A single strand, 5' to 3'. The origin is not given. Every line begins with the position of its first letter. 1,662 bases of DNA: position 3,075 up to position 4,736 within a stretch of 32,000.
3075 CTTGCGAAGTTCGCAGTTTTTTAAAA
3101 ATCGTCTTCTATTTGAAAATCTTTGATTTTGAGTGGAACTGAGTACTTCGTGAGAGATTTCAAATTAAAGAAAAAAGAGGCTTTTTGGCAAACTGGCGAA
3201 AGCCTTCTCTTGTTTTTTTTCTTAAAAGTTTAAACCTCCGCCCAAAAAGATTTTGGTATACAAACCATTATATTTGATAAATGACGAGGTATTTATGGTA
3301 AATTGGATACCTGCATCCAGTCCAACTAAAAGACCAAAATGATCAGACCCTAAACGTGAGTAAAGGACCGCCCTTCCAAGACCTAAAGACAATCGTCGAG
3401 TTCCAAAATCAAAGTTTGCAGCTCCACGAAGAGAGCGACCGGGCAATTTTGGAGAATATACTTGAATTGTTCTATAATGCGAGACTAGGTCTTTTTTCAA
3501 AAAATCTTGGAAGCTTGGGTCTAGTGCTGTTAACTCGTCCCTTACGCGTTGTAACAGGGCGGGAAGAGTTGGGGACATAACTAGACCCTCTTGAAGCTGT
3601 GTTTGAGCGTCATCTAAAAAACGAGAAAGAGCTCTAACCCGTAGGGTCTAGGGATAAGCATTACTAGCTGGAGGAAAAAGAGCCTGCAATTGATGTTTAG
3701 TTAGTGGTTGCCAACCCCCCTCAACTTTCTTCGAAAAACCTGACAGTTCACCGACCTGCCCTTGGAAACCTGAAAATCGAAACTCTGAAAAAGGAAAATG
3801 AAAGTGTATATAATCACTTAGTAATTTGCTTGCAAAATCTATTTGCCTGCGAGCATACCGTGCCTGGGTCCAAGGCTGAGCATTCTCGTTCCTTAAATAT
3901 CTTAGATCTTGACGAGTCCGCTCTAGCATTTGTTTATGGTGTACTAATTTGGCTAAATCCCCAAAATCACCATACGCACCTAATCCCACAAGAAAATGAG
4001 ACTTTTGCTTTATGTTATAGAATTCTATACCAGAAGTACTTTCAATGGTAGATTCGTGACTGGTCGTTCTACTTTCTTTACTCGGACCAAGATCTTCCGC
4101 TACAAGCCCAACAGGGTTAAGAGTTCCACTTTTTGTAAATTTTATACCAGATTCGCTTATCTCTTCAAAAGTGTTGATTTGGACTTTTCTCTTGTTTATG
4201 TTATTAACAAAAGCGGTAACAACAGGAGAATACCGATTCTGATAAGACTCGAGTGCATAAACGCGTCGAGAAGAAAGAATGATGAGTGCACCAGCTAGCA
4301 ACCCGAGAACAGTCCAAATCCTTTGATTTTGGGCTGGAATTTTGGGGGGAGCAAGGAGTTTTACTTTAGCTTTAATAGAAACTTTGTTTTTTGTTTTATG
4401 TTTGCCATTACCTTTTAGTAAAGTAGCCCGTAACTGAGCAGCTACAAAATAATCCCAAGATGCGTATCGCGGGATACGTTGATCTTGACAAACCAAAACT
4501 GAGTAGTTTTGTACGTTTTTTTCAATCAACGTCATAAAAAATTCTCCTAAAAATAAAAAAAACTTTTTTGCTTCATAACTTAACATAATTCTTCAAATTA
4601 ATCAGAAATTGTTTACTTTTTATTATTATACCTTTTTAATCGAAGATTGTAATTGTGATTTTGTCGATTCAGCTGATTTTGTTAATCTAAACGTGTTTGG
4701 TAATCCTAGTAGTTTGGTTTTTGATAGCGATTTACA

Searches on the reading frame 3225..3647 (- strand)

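Call 7: search_protein_families(library=pfam, proteins=[window:3225-3578:-], max_evalue=1)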
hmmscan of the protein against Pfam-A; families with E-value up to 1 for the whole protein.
window:3225-3578:- (118 aa): 1 family
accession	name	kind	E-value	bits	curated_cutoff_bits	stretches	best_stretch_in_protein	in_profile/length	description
PF17743.7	DUF5580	-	0.22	12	23.9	1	5-34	18-47/94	Family of unknown function (DUF5580) N-terminal domain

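Call 19: search_protein_families(library=ncbifam, proteins=[window:3225-3647:-], max_evalue=1)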
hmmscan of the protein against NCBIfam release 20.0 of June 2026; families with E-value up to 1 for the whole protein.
window:3225-3647:- (141 aa): 0 families

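Call 77: search_protein_families(library=padloc, proteins=[window:3225-3647:-], max_evalue=0.01)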
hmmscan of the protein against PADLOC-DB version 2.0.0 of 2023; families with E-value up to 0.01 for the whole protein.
window:3225-3647:- (141 aa): 0 families

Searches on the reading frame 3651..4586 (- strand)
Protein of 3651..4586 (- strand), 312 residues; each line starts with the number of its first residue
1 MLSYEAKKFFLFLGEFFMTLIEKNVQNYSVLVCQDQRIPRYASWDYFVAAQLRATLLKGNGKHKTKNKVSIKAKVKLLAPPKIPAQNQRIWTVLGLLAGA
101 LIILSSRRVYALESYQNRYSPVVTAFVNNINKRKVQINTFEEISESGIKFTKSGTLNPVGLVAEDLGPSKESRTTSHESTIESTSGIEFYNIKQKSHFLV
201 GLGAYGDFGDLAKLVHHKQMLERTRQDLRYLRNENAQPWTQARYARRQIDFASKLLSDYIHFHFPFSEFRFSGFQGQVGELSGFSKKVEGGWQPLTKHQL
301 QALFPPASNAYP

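Call 7: search_protein_families(library=pfam, proteins=[window:3651-4586:-], max_evalue=1)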
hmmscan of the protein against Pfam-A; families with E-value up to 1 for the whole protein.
window:3651-4586:- (312 aa): 1 family
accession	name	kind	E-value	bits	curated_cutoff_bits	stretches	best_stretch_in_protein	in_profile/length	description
PF05427.16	FIBP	-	0.066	13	21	1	36-156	89-210/360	Acidic fibroblast growth factor binding (FIBP)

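Call 19: search_protein_families(library=ncbifam, proteins=[window:3651-4586:-], max_evalue=1)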
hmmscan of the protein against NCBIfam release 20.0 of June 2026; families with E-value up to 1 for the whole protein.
window:3651-4586:- (312 aa): 0 families

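Call 77: search_protein_families(library=padloc, proteins=[window:3651-4586:-], max_evalue=0.01)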
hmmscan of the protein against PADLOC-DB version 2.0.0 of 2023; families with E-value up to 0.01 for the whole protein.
window:3651-4586:- (312 aa): 0 families
